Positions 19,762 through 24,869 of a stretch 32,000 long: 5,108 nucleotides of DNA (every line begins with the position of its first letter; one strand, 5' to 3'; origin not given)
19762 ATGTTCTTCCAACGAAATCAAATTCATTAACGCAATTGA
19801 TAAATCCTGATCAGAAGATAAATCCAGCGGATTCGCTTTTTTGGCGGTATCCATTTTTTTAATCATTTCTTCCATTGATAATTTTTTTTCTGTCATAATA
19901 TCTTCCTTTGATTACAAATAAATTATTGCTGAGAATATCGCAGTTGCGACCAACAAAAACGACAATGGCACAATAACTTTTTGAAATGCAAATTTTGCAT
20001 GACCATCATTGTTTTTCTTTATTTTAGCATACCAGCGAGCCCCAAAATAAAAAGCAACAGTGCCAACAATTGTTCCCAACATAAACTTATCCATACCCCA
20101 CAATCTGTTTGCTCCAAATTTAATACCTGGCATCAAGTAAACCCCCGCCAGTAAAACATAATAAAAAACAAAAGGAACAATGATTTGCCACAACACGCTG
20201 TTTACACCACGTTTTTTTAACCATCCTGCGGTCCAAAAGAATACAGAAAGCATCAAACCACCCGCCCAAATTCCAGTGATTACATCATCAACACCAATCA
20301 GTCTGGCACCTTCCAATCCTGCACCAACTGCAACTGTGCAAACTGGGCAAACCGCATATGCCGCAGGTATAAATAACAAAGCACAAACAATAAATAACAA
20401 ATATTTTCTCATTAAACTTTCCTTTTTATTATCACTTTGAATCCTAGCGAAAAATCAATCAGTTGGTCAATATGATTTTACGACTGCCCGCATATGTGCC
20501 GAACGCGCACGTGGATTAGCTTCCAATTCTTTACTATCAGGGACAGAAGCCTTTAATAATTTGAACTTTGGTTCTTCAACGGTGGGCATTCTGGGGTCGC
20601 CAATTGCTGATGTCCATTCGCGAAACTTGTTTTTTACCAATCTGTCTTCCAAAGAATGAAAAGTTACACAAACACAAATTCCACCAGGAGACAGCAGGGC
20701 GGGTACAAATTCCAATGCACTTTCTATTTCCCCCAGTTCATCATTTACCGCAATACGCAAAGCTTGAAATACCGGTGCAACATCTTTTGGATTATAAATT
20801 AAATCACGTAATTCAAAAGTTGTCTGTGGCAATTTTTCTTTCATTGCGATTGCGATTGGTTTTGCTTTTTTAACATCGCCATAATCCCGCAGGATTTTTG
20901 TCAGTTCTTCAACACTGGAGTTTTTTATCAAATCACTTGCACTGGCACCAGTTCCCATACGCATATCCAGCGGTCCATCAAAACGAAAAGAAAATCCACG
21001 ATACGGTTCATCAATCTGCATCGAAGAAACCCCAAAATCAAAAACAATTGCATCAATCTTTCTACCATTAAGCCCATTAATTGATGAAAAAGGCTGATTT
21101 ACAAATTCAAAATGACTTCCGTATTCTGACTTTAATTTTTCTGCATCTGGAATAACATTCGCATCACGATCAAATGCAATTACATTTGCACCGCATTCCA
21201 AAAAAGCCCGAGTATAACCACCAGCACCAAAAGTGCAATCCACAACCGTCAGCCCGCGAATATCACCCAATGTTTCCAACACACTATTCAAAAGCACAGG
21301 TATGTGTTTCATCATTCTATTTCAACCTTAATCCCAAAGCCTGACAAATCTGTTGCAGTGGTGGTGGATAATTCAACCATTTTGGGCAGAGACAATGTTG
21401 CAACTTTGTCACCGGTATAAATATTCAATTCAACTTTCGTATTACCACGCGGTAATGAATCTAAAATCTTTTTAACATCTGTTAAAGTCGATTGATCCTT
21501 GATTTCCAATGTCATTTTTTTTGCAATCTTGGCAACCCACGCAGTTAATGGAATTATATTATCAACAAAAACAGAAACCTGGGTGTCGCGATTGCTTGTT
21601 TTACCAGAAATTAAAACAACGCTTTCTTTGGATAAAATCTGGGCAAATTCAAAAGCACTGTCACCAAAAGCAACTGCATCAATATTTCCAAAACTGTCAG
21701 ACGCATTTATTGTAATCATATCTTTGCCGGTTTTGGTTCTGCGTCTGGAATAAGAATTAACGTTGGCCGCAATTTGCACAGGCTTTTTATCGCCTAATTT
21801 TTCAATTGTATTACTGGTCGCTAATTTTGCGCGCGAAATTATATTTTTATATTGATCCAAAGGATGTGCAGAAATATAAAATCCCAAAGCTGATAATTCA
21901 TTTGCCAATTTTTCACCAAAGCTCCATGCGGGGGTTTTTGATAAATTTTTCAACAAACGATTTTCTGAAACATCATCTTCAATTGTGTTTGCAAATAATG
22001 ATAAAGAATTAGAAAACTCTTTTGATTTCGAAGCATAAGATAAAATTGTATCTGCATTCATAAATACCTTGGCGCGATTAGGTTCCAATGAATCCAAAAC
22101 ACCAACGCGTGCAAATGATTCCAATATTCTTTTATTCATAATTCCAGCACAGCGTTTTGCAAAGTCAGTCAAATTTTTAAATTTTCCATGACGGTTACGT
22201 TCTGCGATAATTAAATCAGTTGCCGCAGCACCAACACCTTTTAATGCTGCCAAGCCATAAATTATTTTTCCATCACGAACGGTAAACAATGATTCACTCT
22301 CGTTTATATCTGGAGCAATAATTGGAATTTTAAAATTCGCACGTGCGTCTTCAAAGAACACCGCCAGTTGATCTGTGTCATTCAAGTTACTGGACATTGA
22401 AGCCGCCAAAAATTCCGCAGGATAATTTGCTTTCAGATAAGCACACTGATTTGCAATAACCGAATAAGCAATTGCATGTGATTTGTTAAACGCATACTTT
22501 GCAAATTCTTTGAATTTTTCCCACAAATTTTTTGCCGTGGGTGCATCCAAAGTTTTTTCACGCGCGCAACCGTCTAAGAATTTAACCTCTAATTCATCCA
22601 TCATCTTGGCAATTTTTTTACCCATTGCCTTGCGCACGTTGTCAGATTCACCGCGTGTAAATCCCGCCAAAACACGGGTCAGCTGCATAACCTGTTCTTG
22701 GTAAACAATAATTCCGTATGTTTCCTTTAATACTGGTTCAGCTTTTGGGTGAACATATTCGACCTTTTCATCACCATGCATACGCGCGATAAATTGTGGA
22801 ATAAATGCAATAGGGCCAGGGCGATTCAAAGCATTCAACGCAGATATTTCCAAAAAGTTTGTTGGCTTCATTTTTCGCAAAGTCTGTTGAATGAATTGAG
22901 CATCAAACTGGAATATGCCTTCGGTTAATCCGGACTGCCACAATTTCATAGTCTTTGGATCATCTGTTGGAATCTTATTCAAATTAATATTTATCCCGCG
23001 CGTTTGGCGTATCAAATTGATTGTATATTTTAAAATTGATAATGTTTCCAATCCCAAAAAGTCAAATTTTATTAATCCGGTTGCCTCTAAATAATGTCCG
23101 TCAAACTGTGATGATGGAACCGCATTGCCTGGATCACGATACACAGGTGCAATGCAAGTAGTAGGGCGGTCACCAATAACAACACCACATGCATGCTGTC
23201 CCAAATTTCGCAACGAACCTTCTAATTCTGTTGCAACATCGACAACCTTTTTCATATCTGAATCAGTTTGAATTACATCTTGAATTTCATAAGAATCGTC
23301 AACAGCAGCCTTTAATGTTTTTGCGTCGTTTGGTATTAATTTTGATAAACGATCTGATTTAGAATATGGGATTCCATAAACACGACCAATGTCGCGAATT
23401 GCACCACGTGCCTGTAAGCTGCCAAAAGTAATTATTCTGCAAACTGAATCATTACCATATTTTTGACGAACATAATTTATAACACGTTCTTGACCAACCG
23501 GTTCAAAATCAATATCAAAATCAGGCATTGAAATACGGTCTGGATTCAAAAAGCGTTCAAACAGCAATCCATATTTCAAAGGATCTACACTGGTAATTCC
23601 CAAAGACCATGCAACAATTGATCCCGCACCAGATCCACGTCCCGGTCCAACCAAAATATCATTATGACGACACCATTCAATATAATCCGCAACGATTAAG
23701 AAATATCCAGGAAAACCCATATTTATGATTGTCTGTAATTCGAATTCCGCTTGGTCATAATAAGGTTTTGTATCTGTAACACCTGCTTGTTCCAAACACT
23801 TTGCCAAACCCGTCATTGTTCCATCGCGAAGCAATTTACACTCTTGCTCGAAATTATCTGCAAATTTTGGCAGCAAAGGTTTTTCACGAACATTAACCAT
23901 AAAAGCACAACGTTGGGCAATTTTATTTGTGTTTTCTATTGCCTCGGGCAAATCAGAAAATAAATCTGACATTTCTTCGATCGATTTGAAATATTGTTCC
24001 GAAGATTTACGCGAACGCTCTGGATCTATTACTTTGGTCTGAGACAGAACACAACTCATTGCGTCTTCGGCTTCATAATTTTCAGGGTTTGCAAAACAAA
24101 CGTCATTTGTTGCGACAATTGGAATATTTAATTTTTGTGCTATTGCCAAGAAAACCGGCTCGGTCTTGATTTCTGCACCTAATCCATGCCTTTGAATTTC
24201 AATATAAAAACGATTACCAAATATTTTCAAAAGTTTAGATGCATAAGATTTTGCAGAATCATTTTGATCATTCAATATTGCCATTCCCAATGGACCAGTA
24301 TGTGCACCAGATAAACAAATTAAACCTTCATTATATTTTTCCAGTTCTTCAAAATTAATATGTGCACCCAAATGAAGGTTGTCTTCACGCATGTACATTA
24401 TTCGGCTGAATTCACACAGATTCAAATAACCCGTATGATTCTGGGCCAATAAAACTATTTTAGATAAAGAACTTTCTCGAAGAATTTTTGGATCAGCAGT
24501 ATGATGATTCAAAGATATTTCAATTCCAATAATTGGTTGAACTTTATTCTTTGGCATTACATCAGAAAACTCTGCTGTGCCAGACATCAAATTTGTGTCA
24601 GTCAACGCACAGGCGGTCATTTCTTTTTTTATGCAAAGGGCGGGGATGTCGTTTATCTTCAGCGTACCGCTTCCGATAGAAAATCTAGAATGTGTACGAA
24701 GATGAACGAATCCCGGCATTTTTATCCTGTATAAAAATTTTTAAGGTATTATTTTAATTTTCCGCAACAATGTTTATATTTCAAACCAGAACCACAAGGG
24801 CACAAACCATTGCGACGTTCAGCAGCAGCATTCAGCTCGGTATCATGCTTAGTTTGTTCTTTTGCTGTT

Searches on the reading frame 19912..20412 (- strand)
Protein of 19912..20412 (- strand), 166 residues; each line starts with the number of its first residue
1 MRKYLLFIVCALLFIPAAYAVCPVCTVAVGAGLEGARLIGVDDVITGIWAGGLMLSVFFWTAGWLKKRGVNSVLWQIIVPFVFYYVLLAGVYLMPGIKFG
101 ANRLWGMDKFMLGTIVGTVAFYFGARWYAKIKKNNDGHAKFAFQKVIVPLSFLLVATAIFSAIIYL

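Call 7: search_protein_families(library=pfam, proteins=[window:19912-20412:-], max_evalue=0.1)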
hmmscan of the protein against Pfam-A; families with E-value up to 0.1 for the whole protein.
window:19912-20412:- (166 aa): 0 families

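Call 8: search_protein_families(library=ncbifam, proteins=[window:19912-20412:-], max_evalue=0.1)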
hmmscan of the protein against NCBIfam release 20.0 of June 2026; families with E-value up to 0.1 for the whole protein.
window:19912-20412:- (166 aa): 0 families

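Call 68: search_solved_structures(query=window:19912-20412:-, max_evalue=10)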
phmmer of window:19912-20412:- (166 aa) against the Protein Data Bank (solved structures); distinct sequences matched with E-value up to 10: 0.

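Call 88: search_protein_families(library=phrogs, proteins=[window:19912-20412:-], max_evalue=0.01)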
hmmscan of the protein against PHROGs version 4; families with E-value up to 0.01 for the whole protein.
window:19912-20412:- (166 aa): 0 families

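Call 89: search_protein_families(library=padloc, proteins=[window:19912-20412:-], max_evalue=0.01)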
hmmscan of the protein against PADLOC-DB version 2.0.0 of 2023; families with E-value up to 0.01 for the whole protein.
window:19912-20412:- (166 aa): 0 families

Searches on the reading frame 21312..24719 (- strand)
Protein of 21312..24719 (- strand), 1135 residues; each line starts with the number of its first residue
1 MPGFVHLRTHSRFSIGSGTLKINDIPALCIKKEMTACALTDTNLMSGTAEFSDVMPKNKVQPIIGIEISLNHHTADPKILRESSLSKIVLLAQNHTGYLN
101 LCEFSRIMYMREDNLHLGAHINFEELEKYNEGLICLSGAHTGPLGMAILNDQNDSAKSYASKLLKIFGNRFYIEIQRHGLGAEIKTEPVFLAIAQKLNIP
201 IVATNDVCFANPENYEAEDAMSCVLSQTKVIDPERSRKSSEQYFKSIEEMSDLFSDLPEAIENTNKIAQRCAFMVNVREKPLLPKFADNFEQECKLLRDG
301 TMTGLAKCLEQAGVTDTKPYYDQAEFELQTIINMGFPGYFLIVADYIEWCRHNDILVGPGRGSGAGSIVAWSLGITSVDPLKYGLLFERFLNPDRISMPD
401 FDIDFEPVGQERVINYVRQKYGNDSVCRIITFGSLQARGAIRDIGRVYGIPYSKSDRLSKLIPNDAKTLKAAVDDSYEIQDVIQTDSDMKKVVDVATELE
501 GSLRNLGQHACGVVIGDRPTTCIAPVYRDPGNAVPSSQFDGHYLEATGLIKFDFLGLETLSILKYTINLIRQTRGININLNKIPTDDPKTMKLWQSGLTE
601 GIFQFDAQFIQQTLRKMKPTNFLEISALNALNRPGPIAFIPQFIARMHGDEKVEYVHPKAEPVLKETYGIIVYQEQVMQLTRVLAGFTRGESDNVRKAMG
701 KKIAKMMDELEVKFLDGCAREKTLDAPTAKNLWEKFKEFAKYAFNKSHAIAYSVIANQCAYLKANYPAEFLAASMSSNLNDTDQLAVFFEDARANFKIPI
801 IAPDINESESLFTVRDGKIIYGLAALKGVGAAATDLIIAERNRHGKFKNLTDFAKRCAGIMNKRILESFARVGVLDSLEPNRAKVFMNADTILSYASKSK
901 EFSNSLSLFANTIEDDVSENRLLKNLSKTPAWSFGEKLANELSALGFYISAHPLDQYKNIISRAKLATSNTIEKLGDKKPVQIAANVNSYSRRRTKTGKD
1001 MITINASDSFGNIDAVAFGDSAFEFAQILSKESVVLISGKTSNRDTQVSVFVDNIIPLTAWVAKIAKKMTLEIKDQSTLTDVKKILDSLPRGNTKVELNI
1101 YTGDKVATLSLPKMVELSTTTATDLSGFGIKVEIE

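Call 12: search_protein_families(library=pfam, proteins=[window:21312-24719:-], max_evalue=0.001)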
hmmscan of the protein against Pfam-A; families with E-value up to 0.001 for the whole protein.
window:21312-24719:- (1135 aa): 5 families
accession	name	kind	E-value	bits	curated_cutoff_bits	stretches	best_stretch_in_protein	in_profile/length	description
PF07733.18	DNA_pol3_alpha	-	2.3e-91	306.5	23.9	1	297-556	3-260/260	Bacterial DNA polymerase III alpha NTPase domain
PF17657.6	DNA_pol3_finger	-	3e-58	196.2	22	1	559-720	1-164/166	Bacterial DNA polymerase III alpha subunit finger domain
PF02811.25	PHP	-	9.4e-39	133.8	26.4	1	6-178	1-164/164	PHP domain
PF14579.12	HHH_6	-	1.5e-24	86.5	25.6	1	798-884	2-89/90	Helix-hairpin-helix motif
PF01336.31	tRNA_anti-codon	-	8.7e-10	38.8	27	1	987-1058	7-75/75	OB-fold nucleic acid binding domain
